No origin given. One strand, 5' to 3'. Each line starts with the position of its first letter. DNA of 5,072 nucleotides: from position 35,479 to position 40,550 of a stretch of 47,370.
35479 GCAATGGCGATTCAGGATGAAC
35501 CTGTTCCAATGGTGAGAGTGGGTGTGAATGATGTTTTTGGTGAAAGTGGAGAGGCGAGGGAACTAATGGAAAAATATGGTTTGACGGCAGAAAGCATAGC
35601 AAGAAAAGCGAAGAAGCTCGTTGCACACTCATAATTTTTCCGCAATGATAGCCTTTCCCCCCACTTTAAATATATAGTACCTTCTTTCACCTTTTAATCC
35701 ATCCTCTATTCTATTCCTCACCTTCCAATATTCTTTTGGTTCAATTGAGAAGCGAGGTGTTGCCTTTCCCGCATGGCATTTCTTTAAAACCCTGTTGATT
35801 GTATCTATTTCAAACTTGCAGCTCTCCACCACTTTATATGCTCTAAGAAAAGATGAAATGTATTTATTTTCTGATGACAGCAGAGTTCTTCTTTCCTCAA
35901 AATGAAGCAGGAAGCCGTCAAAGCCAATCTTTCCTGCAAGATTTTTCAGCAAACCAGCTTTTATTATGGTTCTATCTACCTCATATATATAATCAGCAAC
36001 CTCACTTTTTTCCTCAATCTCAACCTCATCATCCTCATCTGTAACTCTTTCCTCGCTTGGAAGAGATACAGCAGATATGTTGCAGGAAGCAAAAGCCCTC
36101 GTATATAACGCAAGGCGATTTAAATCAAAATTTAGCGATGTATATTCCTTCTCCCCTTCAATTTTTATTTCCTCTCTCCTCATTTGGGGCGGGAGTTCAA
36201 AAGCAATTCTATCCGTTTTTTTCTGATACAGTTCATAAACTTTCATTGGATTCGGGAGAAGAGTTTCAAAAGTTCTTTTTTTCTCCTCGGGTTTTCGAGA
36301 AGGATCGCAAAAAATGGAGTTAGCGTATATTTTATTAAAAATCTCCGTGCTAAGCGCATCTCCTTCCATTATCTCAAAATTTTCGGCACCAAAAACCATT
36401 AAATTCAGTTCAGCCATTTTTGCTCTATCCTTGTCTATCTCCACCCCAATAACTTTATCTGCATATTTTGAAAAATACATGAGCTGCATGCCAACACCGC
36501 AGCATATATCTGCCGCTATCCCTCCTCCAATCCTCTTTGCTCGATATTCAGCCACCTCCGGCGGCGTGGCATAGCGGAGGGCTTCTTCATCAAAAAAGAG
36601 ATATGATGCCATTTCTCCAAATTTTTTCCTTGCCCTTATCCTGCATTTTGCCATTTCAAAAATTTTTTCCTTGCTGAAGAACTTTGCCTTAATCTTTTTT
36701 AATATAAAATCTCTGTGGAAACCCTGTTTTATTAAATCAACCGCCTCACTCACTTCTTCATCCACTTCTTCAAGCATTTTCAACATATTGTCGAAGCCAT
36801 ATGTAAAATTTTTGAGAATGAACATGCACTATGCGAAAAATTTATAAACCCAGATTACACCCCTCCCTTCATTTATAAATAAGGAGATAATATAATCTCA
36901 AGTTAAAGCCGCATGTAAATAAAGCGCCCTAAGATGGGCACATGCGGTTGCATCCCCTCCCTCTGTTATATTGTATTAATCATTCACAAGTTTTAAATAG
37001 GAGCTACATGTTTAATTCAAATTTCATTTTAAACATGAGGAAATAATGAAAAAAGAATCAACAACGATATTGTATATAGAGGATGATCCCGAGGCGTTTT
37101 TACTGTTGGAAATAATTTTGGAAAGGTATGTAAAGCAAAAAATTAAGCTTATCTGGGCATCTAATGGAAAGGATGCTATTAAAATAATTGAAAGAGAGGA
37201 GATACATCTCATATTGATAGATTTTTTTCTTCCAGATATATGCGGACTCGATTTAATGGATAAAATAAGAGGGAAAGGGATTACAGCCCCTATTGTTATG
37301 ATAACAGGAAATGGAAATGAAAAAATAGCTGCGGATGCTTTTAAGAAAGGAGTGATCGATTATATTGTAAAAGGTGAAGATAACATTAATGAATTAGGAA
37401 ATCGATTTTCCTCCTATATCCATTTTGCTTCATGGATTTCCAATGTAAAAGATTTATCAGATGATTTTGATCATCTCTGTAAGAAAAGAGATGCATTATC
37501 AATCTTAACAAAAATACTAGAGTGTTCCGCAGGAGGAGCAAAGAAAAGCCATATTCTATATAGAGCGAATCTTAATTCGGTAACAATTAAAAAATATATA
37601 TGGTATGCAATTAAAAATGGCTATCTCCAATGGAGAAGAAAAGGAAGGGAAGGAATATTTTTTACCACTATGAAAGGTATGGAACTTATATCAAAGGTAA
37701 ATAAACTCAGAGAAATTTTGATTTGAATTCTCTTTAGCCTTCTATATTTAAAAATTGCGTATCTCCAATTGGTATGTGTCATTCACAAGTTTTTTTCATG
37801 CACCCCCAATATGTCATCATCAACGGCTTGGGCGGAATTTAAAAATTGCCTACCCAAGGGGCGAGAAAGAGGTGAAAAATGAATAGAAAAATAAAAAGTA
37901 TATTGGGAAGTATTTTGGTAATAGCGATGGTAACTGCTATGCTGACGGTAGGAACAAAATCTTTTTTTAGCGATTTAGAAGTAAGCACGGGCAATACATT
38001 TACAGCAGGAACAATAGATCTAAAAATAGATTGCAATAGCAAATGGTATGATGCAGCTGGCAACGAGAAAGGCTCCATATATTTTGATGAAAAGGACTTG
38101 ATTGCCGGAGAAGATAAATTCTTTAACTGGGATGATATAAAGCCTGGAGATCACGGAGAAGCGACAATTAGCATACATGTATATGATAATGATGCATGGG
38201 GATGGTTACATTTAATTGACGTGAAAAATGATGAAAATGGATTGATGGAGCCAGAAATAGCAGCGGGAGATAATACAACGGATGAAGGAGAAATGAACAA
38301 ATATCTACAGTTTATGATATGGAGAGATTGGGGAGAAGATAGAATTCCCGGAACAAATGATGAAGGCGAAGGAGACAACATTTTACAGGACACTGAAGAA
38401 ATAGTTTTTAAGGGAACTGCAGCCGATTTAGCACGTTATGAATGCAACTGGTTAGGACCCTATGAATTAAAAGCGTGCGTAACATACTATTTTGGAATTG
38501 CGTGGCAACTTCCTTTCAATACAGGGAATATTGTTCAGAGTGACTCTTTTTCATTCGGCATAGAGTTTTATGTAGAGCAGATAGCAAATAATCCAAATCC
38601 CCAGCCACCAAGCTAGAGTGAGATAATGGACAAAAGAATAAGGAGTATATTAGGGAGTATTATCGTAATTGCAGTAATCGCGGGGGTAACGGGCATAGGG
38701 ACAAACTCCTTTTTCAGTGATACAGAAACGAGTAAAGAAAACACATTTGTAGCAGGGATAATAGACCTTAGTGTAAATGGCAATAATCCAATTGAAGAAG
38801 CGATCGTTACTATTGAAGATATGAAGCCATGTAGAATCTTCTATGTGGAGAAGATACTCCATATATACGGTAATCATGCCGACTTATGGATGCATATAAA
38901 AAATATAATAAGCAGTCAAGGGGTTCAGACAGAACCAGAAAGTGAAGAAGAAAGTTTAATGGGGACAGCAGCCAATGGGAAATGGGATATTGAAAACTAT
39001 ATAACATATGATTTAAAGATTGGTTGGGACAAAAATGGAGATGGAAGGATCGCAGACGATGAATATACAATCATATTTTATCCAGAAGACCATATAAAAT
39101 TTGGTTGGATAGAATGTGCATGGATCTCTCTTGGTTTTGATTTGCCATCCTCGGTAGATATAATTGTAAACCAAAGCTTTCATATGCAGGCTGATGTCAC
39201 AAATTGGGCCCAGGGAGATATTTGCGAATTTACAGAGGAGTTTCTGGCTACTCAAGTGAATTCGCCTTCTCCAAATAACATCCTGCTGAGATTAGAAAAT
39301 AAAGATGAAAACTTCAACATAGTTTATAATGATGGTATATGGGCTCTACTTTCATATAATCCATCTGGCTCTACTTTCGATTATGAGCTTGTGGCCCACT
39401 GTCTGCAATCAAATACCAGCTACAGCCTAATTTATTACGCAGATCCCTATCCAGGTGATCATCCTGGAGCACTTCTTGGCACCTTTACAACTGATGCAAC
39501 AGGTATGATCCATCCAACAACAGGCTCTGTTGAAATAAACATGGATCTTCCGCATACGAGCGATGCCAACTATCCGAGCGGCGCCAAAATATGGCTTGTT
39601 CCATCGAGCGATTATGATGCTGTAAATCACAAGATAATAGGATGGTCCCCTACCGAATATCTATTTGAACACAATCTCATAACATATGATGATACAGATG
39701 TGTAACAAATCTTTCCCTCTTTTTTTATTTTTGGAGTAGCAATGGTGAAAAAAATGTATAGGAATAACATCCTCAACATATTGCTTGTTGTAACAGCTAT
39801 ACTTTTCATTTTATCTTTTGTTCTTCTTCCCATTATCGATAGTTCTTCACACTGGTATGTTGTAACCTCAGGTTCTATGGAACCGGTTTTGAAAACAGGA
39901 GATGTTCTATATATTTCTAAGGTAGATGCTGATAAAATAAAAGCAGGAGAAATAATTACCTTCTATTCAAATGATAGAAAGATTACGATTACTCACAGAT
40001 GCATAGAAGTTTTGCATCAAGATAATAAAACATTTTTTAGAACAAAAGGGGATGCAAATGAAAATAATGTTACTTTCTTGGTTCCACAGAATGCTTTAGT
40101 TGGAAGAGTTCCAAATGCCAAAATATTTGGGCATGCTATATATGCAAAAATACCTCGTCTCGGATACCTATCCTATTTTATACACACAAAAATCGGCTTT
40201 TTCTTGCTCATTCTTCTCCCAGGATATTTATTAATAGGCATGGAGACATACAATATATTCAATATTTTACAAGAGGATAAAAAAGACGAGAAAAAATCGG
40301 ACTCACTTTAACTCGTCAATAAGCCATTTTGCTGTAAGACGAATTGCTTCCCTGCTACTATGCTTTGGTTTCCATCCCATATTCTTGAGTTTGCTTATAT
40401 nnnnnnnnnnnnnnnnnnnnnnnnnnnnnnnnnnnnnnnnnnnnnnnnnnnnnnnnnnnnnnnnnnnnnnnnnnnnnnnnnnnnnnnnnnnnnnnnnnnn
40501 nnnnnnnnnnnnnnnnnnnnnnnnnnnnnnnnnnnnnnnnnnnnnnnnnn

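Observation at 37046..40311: TasA/camelysin-like fibre module (two paralogs plus SipW-type signal peptidase) directly downstream of a REC-wHTH response regulator in a thermophilic archaeon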

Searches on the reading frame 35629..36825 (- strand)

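Call 10: search_protein_families(library=pfam, proteins=[window:35629-36825:-], max_evalue=0.001)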
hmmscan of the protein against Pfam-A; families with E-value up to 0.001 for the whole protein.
window:35629-36825:- (398 aa): 2 families
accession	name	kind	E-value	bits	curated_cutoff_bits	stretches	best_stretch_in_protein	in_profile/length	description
PF09445.16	Methyltransf_15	-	5e-06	26.6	22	1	105-175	5-79/165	RNA cap guanine-N2 methyltransferase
PF02390.23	Methyltransf_4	-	0.00044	20.2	24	1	103-184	4-92/173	Putative methyltransferase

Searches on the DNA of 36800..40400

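Call 83: search_rna_families(source=window, start=36800, end=40400, threshold=evalue, max_evalue=10)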
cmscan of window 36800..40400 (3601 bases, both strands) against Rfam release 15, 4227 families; matches with E-value up to 10: 6.
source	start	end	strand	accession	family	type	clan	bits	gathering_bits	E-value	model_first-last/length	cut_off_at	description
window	37396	37513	+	RF00422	SCARNA24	Gene; snRNA; snoRNA; scaRNA;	CL00018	25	70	0.77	1-130/130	no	Small Cajal body specific RNA 24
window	40028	40125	+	RF02310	TtnuHACA2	Gene; snRNA; snoRNA; HACA-box;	-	22.3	100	3.1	1-121/121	no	Tetrahymena snoRNA TtnuHACA2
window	39296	39326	+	RF01604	plasmodium_snoR28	Gene; snRNA; snoRNA; CD-box;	-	20.8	63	8.8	1-78/78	no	small nucleolar RNA snoR28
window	36895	36946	-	RF03157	L31-Gammaproteobacteria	Cis-reg; leader;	CL00118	16.8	33.2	2.9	1-53/53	no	L31-Gammaproteobacteria ribosomal protein leader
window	37639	37828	-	RF01745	manA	Cis-reg;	-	14.9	55.2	1.3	1-192/192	no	manA RNA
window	38034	38119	+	RF00893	MIR854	Gene; miRNA;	-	12.7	50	5.8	104-194/221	no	MIR854 microRNA precursor family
